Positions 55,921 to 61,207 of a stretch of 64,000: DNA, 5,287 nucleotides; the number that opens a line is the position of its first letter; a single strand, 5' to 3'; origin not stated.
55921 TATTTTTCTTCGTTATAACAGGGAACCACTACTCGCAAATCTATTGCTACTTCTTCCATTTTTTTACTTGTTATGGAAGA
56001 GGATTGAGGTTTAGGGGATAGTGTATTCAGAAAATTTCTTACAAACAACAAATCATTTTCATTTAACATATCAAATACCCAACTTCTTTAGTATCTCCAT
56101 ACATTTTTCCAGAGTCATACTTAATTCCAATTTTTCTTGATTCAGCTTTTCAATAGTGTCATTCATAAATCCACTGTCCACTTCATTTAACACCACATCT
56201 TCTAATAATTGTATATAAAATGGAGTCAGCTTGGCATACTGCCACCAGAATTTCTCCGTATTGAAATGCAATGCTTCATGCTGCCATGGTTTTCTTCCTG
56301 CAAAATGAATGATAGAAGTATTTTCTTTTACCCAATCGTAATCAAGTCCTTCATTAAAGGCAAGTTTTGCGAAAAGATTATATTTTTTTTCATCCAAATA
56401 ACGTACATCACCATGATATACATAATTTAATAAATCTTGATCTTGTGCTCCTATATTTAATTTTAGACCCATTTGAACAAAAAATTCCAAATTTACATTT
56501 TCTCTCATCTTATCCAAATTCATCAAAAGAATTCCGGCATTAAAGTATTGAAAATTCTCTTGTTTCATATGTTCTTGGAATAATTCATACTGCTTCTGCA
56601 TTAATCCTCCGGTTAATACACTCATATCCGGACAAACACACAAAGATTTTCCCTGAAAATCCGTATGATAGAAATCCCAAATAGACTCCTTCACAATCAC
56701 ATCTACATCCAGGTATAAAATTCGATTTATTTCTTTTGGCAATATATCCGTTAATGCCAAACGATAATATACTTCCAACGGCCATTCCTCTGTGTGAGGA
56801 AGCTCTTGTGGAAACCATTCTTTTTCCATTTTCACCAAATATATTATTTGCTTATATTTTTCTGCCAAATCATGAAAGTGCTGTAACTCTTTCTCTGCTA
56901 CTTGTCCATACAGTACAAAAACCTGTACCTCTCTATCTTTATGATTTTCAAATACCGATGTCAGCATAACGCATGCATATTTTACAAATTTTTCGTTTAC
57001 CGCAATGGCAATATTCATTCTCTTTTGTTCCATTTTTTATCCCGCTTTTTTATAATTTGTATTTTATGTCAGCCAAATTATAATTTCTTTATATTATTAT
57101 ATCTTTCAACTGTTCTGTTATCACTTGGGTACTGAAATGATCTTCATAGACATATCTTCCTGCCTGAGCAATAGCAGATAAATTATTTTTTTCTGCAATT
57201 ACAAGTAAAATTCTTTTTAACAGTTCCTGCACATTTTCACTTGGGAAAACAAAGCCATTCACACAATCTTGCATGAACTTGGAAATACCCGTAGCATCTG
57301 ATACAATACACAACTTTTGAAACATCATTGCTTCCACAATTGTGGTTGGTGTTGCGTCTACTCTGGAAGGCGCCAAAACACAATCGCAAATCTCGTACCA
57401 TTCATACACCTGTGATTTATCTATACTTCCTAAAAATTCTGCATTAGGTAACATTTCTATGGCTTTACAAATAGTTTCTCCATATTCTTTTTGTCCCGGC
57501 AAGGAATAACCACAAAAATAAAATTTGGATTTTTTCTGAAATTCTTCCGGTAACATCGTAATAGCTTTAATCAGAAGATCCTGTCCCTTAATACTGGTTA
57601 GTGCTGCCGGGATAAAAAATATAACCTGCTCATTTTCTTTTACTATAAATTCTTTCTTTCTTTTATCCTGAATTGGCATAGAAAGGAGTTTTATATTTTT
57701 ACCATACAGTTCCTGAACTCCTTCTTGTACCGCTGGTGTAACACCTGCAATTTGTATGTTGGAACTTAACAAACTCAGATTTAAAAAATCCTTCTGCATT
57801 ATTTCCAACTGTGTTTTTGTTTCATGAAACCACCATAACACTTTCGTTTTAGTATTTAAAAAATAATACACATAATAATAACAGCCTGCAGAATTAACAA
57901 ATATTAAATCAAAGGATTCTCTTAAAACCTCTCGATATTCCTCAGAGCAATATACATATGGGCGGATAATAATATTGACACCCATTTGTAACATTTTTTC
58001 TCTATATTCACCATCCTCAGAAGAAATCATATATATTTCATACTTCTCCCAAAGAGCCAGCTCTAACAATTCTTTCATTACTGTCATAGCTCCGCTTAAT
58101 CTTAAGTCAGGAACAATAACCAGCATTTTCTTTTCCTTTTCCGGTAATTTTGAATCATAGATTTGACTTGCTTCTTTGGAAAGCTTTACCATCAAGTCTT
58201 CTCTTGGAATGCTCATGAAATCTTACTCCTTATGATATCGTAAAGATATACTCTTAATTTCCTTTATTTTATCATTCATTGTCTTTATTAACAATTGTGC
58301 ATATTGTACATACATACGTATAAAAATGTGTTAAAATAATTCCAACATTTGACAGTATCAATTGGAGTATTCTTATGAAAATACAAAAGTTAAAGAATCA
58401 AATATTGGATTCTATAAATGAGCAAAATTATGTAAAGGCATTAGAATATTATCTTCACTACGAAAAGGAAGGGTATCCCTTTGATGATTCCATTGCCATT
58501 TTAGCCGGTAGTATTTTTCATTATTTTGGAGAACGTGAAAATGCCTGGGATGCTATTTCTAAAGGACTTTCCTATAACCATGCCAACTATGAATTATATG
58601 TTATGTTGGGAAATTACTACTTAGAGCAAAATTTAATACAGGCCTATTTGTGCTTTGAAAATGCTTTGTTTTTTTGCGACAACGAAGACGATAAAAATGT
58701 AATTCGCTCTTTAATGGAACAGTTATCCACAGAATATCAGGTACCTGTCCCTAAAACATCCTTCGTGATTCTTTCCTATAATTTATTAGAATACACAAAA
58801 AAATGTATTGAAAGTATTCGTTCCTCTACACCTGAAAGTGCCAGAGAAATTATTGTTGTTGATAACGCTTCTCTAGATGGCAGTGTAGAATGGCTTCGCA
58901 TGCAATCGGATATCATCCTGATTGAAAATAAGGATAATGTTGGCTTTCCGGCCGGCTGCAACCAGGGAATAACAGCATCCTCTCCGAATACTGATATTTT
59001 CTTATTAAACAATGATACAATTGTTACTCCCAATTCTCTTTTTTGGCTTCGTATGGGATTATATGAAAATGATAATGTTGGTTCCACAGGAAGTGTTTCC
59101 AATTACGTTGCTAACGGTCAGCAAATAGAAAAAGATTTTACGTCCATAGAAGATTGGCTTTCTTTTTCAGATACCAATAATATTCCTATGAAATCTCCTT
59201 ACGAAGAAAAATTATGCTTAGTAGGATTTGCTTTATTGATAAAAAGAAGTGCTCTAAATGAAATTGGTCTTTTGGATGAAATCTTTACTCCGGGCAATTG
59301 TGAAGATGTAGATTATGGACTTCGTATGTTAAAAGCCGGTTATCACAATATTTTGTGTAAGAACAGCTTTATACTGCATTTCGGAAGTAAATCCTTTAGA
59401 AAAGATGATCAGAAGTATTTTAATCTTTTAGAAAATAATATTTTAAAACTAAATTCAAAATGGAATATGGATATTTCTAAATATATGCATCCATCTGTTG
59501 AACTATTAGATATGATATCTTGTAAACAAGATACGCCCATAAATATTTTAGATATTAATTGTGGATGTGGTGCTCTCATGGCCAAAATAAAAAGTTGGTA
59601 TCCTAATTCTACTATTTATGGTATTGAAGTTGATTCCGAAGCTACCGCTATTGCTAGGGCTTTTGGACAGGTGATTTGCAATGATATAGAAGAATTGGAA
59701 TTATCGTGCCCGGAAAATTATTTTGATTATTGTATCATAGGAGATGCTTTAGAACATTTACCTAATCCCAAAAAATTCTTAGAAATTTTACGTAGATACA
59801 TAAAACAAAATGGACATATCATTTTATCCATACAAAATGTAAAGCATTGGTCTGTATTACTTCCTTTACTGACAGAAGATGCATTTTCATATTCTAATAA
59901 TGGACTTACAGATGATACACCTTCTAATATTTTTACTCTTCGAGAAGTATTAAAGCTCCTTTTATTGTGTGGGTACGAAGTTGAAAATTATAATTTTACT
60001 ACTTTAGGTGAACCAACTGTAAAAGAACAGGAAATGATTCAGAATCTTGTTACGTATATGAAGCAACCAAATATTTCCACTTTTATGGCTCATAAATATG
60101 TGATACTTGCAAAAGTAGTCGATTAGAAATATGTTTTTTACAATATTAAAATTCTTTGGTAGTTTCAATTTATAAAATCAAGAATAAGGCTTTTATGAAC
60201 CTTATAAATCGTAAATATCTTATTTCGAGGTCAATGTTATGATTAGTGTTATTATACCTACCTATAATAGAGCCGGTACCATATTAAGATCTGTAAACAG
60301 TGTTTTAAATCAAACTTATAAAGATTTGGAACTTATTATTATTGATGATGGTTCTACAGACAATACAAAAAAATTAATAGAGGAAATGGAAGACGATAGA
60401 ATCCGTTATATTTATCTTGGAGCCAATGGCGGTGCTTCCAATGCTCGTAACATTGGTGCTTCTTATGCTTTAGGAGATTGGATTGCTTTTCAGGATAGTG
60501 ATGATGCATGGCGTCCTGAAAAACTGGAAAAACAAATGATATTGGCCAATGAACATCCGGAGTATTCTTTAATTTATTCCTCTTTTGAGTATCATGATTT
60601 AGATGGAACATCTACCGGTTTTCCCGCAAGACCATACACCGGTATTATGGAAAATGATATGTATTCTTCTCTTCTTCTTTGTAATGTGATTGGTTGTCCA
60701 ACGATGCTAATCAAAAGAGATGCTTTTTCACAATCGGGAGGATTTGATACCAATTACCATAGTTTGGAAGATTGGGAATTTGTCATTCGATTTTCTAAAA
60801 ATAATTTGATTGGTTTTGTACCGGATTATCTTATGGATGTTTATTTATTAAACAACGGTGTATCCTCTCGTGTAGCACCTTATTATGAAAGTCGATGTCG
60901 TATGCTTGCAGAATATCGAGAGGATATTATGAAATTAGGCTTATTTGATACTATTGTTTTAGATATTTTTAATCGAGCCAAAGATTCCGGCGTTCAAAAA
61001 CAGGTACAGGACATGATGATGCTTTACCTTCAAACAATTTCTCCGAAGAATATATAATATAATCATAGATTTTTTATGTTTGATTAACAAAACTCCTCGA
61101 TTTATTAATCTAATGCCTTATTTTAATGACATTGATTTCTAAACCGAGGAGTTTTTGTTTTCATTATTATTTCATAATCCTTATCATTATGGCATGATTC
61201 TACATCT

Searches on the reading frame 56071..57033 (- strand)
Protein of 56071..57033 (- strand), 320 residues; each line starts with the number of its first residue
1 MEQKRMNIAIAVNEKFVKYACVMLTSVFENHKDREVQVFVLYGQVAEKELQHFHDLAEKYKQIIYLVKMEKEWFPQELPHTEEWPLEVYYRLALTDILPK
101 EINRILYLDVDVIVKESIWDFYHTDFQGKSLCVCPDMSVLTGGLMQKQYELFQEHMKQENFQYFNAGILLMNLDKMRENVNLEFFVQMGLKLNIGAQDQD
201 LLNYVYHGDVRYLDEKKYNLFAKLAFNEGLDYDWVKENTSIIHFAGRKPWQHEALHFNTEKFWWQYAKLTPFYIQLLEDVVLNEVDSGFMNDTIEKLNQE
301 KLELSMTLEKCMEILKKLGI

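Call 85: search_protein_families(library=pfam, proteins=[window:56071-57033:-], max_evalue=0.00001)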
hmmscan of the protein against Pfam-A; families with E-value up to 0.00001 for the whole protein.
window:56071-57033:- (320 aa): 2 families
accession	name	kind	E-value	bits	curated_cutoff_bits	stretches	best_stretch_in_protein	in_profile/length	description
PF01501.26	Glyco_transf_8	-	5e-43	148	24.3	1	7-252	1-251/253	Glycosyl transferase family 8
PF18404.7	Glyco_transf_24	-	1.8e-08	34.6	25.7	1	9-205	5-204/268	Glucosyltransferase 24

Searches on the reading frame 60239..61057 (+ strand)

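Call 85: search_protein_families(library=pfam, proteins=[window:60239-61057:+], max_evalue=0.00001)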
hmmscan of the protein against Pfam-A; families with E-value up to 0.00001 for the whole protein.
window:60239-61057:+ (272 aa): 3 families
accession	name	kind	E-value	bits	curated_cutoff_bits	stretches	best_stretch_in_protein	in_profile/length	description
PF00535.33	Glycos_transf_2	-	2e-39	135.7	23.3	1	3-144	1-145/168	Glycosyl transferase family 2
PF10111.15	Glyco_tranf_2_2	-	9.3e-22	78.2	27.3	1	3-188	1-202/276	Glycosyltransferase like family 2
PF13641.12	Glyco_tranf_2_3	-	1.2e-11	45.6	27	1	2-184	3-193/230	Glycosyltransferase like family 2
